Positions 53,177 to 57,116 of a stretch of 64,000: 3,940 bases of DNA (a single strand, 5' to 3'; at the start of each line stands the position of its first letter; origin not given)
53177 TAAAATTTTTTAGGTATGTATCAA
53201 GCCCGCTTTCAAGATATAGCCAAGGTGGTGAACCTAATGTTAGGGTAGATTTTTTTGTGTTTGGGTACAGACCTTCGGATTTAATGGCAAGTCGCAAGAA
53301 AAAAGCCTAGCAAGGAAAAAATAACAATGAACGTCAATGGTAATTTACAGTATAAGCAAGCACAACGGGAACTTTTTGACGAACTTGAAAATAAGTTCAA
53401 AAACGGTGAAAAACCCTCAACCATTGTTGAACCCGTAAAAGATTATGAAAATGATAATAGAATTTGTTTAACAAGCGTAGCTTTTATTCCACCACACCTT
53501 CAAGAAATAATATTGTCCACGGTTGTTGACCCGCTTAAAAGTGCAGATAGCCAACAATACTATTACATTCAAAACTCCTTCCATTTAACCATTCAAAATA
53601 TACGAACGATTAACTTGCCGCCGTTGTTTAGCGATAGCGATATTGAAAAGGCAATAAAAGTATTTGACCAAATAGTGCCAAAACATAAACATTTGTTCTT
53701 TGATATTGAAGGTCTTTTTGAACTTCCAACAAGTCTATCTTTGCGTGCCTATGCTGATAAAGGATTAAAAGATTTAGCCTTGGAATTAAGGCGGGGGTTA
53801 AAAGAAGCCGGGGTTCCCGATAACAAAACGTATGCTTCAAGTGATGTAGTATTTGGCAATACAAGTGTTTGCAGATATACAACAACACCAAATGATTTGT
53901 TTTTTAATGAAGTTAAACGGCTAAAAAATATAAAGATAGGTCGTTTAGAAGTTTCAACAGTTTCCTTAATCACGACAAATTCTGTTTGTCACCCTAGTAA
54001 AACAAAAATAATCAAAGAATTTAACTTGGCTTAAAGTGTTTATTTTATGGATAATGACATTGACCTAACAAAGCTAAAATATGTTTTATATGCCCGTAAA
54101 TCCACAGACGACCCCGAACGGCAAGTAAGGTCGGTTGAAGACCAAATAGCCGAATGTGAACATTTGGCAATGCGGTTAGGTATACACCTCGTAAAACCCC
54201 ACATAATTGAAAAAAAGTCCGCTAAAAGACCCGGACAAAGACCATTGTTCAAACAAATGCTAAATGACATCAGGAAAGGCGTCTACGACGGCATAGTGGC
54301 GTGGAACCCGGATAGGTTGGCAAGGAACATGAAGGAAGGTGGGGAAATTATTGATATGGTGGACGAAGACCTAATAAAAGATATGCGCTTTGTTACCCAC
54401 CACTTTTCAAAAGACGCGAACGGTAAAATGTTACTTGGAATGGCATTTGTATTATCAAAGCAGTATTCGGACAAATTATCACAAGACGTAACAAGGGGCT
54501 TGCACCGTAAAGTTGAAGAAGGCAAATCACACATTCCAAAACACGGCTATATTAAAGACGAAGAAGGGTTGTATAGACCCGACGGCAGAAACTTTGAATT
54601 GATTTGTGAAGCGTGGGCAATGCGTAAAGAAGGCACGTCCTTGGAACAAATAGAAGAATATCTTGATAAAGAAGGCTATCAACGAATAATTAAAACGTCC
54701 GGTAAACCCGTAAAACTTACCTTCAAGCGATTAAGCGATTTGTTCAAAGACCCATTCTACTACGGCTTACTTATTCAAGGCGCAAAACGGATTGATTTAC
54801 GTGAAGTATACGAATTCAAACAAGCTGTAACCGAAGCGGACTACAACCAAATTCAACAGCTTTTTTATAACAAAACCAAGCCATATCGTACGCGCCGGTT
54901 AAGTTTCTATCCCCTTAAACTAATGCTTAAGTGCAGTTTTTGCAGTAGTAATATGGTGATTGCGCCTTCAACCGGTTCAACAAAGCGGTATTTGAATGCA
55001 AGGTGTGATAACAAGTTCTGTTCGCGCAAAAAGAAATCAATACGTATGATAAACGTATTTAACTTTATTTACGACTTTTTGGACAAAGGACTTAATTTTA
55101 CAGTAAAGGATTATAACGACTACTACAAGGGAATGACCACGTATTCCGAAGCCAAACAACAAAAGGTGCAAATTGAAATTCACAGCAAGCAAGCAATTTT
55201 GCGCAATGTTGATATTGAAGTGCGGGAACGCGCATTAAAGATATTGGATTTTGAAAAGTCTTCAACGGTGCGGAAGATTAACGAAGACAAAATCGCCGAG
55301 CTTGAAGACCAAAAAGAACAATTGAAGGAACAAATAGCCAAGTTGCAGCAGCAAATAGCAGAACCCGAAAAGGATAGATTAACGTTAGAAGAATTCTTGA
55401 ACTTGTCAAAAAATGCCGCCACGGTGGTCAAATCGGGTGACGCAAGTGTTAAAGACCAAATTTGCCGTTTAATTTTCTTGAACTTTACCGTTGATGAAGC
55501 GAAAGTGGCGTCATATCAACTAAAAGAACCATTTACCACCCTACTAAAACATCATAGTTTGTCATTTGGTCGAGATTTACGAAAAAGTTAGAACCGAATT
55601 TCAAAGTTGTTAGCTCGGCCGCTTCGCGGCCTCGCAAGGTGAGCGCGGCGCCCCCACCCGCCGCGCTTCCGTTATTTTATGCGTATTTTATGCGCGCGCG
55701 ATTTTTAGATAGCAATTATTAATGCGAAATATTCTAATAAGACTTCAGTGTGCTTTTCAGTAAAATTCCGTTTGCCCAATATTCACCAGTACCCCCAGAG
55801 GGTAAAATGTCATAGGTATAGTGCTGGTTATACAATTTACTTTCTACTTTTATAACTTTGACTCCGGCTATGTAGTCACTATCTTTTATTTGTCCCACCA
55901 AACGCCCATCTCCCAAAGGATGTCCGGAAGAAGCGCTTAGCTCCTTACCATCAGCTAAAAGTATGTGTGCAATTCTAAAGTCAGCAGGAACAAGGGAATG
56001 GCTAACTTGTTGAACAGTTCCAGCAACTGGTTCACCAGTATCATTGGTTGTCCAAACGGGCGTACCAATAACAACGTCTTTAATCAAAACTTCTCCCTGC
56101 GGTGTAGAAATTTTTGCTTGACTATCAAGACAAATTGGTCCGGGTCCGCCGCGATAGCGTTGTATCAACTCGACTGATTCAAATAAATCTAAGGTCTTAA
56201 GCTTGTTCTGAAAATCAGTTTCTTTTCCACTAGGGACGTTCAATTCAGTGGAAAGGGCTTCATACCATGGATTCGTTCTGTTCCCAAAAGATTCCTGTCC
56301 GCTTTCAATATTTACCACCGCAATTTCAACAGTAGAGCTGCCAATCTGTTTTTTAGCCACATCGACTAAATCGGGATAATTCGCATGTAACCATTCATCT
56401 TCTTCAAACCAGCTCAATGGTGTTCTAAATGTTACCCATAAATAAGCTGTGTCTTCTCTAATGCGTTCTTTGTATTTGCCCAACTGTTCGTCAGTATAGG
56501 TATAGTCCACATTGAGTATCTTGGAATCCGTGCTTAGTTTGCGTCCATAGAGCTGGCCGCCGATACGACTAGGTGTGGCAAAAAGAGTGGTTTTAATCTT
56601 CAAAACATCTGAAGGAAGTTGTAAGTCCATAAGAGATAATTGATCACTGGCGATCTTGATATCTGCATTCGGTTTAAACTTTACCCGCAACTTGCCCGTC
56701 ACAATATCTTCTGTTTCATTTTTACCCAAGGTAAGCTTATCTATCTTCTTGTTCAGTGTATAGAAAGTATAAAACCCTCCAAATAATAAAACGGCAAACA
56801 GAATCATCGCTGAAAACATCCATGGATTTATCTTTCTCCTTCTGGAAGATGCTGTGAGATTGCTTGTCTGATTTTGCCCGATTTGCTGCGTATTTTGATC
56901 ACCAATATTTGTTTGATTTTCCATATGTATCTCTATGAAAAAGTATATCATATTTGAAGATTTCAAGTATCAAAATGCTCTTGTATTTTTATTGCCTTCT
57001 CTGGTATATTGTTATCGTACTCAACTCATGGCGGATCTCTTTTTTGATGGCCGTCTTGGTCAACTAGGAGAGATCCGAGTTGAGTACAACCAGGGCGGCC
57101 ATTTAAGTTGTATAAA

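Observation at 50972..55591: Serine recombinase plus TerS plus cargo module resembles a phage-satellite (PICI-like) element rather than a prophage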

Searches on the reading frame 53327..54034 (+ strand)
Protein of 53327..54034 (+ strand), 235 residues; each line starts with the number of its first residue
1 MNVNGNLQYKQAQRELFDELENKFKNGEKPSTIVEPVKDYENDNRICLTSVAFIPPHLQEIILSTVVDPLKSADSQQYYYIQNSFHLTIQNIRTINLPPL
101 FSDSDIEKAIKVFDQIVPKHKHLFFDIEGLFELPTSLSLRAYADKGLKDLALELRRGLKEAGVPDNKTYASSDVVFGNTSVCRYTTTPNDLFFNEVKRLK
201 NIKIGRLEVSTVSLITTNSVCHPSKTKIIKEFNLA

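Call 5: search_protein_families(library=pfam, proteins=[window:53327-54034:+], max_evalue=0.1)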
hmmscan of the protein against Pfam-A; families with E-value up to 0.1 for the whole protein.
window:53327-54034:+ (235 aa): 1 family
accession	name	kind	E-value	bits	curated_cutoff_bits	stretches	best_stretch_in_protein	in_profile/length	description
PF13041.12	PPR_2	-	0.084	13.4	30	0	139-169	10-41/50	PPR repeat family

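Call 11: search_protein_families(library=phrogs, proteins=[window:53327-54034:+], max_evalue=0.01)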
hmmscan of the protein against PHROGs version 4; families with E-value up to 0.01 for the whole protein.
window:53327-54034:+ (235 aa): 0 families

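Call 12: search_protein_families(library=ncbifam, proteins=[window:53327-54034:+], max_evalue=0.01)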
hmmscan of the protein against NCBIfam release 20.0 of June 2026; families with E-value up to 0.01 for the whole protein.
window:53327-54034:+ (235 aa): 0 families

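Call 81: search_solved_structures(query=window:53327-54031:+, max_evalue=5)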
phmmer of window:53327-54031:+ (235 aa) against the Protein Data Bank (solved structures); distinct sequences matched with E-value up to 5: 10.
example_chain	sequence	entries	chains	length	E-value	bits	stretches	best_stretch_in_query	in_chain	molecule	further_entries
1hfs_A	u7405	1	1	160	1.7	11.4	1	86-143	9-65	STROMELYSIN-1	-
2jnp_A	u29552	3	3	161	1.7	11.4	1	86-143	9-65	Matrix metalloproteinase-3 | Stromelysin-1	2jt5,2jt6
1qic_A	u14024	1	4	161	1.7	11.4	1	86-143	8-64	PROTEIN (STROMELYSIN-1)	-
1qia_A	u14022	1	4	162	1.8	11.4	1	86-143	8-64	STROMELYSIN-1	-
1usn_A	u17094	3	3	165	1.8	11.4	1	85-143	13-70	STROMELYSIN-1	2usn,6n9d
1b8y_A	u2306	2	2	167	1.8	11.3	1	85-143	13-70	PROTEIN (STROMELYSIN-1) | Stromelysin-1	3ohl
1c8t_A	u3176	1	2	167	1.8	11.3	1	86-143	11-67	STROMELYSIN-1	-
1caq_A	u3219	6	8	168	1.8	11.3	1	85-143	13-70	PROTEIN (STROMELYSIN-1) | STROMELYSIN-1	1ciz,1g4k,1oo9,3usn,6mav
3oho_A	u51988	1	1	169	1.9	11.3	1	85-143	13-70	Stromelysin-1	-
2d1o_A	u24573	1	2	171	1.9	11.3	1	85-143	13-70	Stromelysin-1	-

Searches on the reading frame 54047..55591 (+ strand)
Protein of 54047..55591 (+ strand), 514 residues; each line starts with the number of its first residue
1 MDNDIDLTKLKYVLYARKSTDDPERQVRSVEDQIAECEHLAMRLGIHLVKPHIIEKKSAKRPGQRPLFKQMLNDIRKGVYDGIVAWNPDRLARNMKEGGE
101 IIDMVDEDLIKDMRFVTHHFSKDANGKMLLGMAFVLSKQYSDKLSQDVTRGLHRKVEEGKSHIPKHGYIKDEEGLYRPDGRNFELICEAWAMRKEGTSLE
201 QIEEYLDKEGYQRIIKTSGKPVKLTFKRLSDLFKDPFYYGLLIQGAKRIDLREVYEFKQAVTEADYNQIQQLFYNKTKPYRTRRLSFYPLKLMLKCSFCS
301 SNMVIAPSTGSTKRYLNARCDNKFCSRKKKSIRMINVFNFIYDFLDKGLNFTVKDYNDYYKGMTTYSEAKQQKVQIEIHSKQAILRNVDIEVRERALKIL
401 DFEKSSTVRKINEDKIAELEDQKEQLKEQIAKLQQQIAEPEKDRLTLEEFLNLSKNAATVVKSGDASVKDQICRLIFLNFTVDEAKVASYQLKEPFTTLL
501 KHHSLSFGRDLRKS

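Call 5: search_protein_families(library=pfam, proteins=[window:54047-55591:+], max_evalue=0.1)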
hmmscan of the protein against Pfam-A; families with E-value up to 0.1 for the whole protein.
window:54047-55591:+ (514 aa): 4 families
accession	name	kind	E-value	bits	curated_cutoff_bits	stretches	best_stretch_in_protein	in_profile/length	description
PF00239.26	Resolvase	-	1.3e-23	84.2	23.3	1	13-160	2-144/145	Resolvase, N terminal domain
PF13408.12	Zn_ribbon_recom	-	0.023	15.5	25.3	1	289-329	1-38/58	Recombinase zinc beta ribbon domain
PF19491.4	DUF6026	-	0.051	13.9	26.6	0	412-439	18-45/51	Family of unknown function (DUF6026)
PF09340.15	NuA4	-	0.099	12.9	25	0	416-445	2-31/78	Histone acetyltransferase subunit NuA4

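Call 11: search_protein_families(library=phrogs, proteins=[window:54047-55591:+], max_evalue=0.01)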
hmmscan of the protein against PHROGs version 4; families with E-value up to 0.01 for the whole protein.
window:54047-55591:+ (514 aa): 2 families
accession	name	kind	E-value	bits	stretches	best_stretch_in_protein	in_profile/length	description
phrog_95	-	integration and excision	3.8e-54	185.4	1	8-489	86-562/651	integrase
phrog_125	-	DNA, RNA and nucleotide metabolism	2.8e-23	83.8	1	8-207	18-190/254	DNA invertase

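Call 12: search_protein_families(library=ncbifam, proteins=[window:54047-55591:+], max_evalue=0.01)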
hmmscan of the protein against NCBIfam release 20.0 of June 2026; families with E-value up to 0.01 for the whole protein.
window:54047-55591:+ (514 aa): 6 families
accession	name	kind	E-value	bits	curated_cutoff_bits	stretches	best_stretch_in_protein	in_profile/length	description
NF041201.1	recomb_XisF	equivalog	6.2e-18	65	375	1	14-345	3-353/465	fdxN element excision recombinase XisF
NF047343.1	SCCmet_CcrB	equivalog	5.1e-07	28.7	900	1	9-443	6-453/542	cassette chromosome recombinase CcrB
NF033518.0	transpos_IS607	equivalog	1.4e-05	24.7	110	1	10-93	54-132/187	IS607 family transposase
TIGR04523.1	Mplasa_alph_rch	subfamily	0.00092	17.2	270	1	347-443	152-247/745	helix-rich protein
NF047347.1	SCCmet_CcrC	equivalog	0.001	17.6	900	1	11-160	4-154/558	cassette chromosome recombinase CcrC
NF033930.1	pneumo_PspA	exception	0.0029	16.4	850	1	364-453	238-326/659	pneumococcal surface protein A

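Call 34: find_related_loci(query=window:54047-55588:+, collection=metagenome_contigs, flank=10000)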
Query window:54047-55588:+ (514 aa) in metagenome_contigs; peptide patterns used: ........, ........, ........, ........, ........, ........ (x = any residue, [..] = any of these).
177 stretches matched a pattern; 22 encode a relative of the query (tblastn E <= 1e-3); 22 distinct loci.
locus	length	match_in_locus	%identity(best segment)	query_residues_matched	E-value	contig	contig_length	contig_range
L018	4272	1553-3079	98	1-509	0e+0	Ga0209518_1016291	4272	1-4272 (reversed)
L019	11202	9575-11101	95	2-510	0e+0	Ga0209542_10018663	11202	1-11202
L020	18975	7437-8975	82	1-509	0e+0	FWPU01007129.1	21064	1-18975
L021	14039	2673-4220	59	1-512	0e+0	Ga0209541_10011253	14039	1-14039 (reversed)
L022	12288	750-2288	58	1-512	0e+0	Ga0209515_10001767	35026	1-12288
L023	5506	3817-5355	58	1-512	0e+0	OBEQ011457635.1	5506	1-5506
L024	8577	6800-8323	60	4-509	0e+0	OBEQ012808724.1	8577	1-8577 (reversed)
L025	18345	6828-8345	58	2-512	0e+0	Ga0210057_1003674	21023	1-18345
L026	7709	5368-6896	57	1-512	0e+0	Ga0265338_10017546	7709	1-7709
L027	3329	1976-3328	59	1-450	0e+0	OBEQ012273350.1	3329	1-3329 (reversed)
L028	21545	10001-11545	60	1-512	0e+0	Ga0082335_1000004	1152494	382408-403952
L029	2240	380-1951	50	2-510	3e-175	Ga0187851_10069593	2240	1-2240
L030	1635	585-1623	60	2-346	5e-122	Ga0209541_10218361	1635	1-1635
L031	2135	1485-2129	68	2-216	5e-100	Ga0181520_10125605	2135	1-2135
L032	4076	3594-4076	70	1-159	4e-72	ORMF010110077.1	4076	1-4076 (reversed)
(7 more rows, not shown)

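Call 39: search_protein_families(library=pfam, proteins=[L018:759-1517:+, L019:8538-9563:+, L024:4440-4865:+, L024:5285-6172:+, L024:6151-6783:+, L027:1064-1603:+, L021:2222-2632:+, L028:8820-9227:+, L028:9246-9998:+, L025:5823-6821:+], max_evalue=0.01)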
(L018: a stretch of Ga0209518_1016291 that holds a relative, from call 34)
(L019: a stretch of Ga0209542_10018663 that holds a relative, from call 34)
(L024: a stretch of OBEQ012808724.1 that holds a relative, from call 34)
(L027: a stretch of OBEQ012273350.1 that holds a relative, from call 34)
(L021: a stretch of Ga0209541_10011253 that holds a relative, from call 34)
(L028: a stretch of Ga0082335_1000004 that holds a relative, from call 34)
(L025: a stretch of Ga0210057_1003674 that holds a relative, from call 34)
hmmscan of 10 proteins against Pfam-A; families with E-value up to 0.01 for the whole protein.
L018:759-1517:+ (252 aa): 12 families
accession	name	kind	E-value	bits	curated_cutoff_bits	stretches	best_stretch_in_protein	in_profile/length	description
PF13649.12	Methyltransf_25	-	4.4e-17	63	27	1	53-147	2-97/97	Methyltransferase domain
PF08241.18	Methyltransf_11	-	4.3e-15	56.6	21.2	1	53-151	1-95/95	Methyltransferase domain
PF13847.12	Methyltransf_31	-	3.8e-14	53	27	1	48-155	3-113/145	Methyltransferase domain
PF08242.18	Methyltransf_12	-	3.9e-12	47.2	30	1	53-149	1-98/98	Methyltransferase domain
PF13489.12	Methyltransf_23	-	4.8e-10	39.8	27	1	46-173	20-136/164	Methyltransferase domain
PF01209.24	Ubie_methyltran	-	3e-09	37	20.1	1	43-153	42-153/233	ubiE/COQ5 methyltransferase family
PF05175.20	MTS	-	0.00015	21.9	23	1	40-152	23-140/170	Methyltransferase small domain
PF05401.17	NodS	-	0.00027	21.3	24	1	11-154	13-147/201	Nodulation protein S (NodS)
PF03848.20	TehB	-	0.00028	20.8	20.4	1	40-150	22-131/193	Tellurite resistance protein TehB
PF02353.26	CMAS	-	0.00053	19.8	27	1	47-151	61-164/273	Mycolic acid cyclopropane synthetase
PF05219.18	DREV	-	0.00092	18.8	26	1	46-160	92-195/265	DREV methyltransferase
PF12147.14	Methyltransf_20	-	0.0027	17.4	21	1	50-152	135-246/309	Putative methyltransferase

L019:8538-9563:+ (341 aa): 1 family
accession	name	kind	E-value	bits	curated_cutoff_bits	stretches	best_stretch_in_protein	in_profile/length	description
PF01170.24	UPF0020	-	5e-18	66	22.3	1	162-313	2-178/197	RMKL-like, methyltransferase domain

L024:4440-4865:+ (141 aa): 0 families

L024:5285-6172:+ (295 aa): 1 family
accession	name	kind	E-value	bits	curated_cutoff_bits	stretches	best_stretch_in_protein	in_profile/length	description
PF12728.13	HTH_17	-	1.1e-12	48.4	27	1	5-55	1-50/51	Helix-turn-helix domain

L024:6151-6783:+ (210 aa): 0 families

L027:1064-1603:+ (179 aa): 0 families

L021:2222-2632:+ (136 aa): 1 family
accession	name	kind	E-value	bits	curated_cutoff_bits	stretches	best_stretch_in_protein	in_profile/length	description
PF06056.18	Terminase_5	-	0.0069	16.7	20.3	0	29-53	17-41/58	Putative ATPase subunit of terminase (gpP-like)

L028:8820-9227:+ (135 aa): 2 families
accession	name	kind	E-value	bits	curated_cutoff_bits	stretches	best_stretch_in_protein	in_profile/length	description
PF00531.28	Death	-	0.0021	18.6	22.6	0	18-52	6-43/86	Death domain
PF18381.7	YcaO_C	-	0.0024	18.3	26.1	0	9-47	15-53/172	YcaO cyclodehydratase C-terminal domain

L028:9246-9998:+ (250 aa): 1 family
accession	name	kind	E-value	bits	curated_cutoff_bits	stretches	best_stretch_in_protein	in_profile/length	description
PF08921.16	DUF1904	-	0.0055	17.5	24.1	0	1-66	17-83/108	Domain of unknown function (DUF1904)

L025:5823-6821:+ (332 aa): 3 families
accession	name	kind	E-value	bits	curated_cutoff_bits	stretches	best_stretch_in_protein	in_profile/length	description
PF12728.13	HTH_17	-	4.3e-12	46.5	27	1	22-66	1-45/51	Helix-turn-helix domain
PF00376.29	MerR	-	0.0021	18.3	28.2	1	24-51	1-29/38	MerR family regulatory protein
PF13411.12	MerR_1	-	0.0024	18.4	21.6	1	23-58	1-36/69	MerR HTH family regulatory protein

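Call 45: search_protein_families(library=pfam, proteins=[L020:3171-3635:+, L020:3684-4103:+, L020:4170-6785:+, L020:6816-7121:+, L020:7237-7437:+, L019:6451-7686:-], max_evalue=0.01)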
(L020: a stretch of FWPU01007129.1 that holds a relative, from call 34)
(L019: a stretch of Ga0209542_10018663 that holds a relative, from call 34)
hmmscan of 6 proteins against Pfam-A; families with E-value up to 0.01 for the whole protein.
L020:3171-3635:+ (154 aa): 1 family
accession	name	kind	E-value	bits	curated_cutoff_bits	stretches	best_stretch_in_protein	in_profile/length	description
PF07938.18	Fungal_lectin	-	0.0071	16.2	25.3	1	22-98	97-172/299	Fungal fucose-specific lectin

L020:3684-4103:+ (139 aa): 0 families

L020:4170-6785:+ (871 aa): 0 families

L020:6816-7121:+ (101 aa): 1 family
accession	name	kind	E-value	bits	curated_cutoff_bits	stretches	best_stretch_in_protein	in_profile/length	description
PF21825.2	crAss001_48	-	0.01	16.2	24.8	0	59-85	2-28/61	crAss001_48 related protein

L020:7237-7437:+ (66 aa): 3 families
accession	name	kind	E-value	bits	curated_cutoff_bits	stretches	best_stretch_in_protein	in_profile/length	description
PF13411.12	MerR_1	-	2.2e-11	44.1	21.6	1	13-59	2-47/69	MerR HTH family regulatory protein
PF12728.13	HTH_17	-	1.1e-10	42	27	1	11-62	1-50/51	Helix-turn-helix domain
PF00376.29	MerR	-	2.4e-10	40.5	28.2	1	13-50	1-38/38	MerR family regulatory protein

L019:6451-7686:- (411 aa): 6 families
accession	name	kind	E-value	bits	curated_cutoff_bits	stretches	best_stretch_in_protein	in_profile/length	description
PF07478.18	Dala_Dala_lig_C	-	2.9e-53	180.8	24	1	197-401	2-203/204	D-ala D-ala ligase C-terminus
PF01820.27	Dala_Dala_lig_N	-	4.6e-33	114.8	34.6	1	65-179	1-121/121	D-ala D-ala ligase N-terminus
PF02655.19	ATP-grasp_3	-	8.3e-11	42.7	23.2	1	188-371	2-154/160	ATP-grasp domain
PF08443.16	RimK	-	3.6e-05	23.9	21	1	187-280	1-86/188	RimK-like ATP-grasp domain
PF14397.11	ATPgrasp_ST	-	0.00051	19.8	31.4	0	188-255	20-84/278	Sugar-transfer associated ATP-grasp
PF13535.11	ATP-grasp_4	-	0.0022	18.1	27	1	232-261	3-32/160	ATP-grasp domain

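Call 66: find_related_loci(query=A4, collection=genome_contigs, flank=9000)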
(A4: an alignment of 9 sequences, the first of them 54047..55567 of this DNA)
Query A4 (507 aa) in genome_contigs; peptide patterns used: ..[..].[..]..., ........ (x = any residue, [..] = any of these).
379 stretches matched a pattern; 225 encode a relative of the query (tblastn E <= 1e-3); the best 80 are kept; 80 distinct loci.
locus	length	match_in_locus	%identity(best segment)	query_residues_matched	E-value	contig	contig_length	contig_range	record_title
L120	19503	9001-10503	60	2-501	0e+0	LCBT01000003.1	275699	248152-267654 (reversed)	MAG: Candidatus Daviesbacteria bacterium GW2011_GWA1_41_61 UU73_C0003, whole genome shotgun sequence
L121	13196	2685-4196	61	1-503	0e+0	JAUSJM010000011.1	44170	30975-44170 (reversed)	MAG: bacterium isolate E14_metabat.bin.301 E14_k141_1464407, whole genome shotgun sequence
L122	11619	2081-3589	61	1-502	0e+0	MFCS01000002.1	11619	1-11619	MAG: Candidatus Daviesbacteria bacterium RIFCSPHIGHO2_01_FULL_41_45 rifcsphigho2_01_scaffold_14258, whole genome shotgun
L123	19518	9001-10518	61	4-505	0e+0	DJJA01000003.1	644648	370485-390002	MAG TPA_asm: Candidatus Gottesmanbacteria bacterium UBA6580 UBA6580_contig_80, whole genome shotgun sequence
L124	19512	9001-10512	61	4-505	0e+0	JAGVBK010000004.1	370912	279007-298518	MAG: Candidatus Shapirobacteria bacterium isolate DeMMO6_54 c_000000064601, whole genome shotgun sequence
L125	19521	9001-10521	58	1-507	0e+0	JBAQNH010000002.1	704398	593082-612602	MAG: Microgenomates group bacterium isolate MFD12002_ilm_asm_bin66 k127_42490, whole genome shotgun sequence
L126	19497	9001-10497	61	4-501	0e+0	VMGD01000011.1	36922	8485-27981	MAG: Microgenomates group bacterium Gr01-1014_7 G01um10147_scaffold_308, whole genome shotgun sequence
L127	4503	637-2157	58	1-507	0e+0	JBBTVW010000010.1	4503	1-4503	MAG: Patescibacteria group bacterium isolate H43-bin095_1 H43_bin095_1_000000000010, whole genome shotgun sequence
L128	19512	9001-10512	59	1-505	0e+0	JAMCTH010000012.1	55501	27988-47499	MAG: Patescibacteria group bacterium isolate FK_Sedi_A_Bin.175 NODE_978_length_55501_cov_4.43349, whole genome shotgun s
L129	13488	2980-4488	59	3-505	0e+0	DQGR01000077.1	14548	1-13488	MAG TPA_asm: Patescibacteria group bacterium isolate UBA10118 contig_49323, whole genome shotgun sequence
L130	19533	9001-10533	58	1-506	0e+0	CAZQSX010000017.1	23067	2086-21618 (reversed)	MAG TPA_asm: uncultured Gammaproteobacteria bacterium isolate SRP342105_co2_380 genome assembly, contig: NODE_2238_lengt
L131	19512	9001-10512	56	1-505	0e+0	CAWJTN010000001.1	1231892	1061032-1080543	MAG: Candidatus Roizmanbacteria bacterium isolate MFD04408.bin.1.61 genome assembly, contig: contig_30883, whole genome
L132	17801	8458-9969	59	1-506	0e+0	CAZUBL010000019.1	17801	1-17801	MAG TPA_asm: uncultured Gammaproteobacteria bacterium isolate SRP193661_co1_195 genome assembly, contig: NODE_3260_lengt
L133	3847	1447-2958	59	1-506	0e+0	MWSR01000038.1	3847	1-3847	MAG: Microgenomates bacterium UTCPR1 contig_7098, whole genome shotgun sequence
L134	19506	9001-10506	57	2-503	0e+0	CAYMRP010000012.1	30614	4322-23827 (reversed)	MAG TPA_asm: uncultured Gammaproteobacteria bacterium isolate SRP286056_co1_76 genome assembly, contig: NODE_1671_length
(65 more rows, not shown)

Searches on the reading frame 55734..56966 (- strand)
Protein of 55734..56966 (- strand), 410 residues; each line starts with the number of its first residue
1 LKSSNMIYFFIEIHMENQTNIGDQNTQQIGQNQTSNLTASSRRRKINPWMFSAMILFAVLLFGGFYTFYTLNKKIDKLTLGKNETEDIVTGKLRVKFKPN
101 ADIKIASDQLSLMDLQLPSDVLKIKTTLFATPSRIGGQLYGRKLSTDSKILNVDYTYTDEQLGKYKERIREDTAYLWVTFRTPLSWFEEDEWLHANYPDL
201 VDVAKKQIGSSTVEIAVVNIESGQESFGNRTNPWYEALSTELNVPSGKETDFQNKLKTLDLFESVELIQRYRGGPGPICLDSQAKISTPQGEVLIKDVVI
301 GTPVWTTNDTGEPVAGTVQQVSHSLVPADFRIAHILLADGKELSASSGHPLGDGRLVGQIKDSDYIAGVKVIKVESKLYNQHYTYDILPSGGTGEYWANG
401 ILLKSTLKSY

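Call 5: search_protein_families(library=pfam, proteins=[window:55734-56966:-], max_evalue=0.1)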
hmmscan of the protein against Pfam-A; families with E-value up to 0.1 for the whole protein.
window:55734-56966:- (410 aa): 1 family
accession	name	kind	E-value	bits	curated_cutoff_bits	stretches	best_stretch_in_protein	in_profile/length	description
PF13403.11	Hint_2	-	0.025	15.4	28.4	1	278-327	1-51/147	Hint domain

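Call 11: search_protein_families(library=phrogs, proteins=[window:55734-56966:-], max_evalue=0.01)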
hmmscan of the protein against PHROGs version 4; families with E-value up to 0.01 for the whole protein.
window:55734-56966:- (410 aa): 0 families

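Call 12: search_protein_families(library=ncbifam, proteins=[window:55734-56966:-], max_evalue=0.01)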
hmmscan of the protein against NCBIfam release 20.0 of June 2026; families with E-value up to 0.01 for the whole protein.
window:55734-56966:- (410 aa): 1 family
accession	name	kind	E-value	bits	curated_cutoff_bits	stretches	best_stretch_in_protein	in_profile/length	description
NF005411.0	PRK06975.1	equivalog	0.0075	14.6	414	0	23-117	302-397/660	fused uroporphyrinogen-III synthase HemD/membrane protein HemX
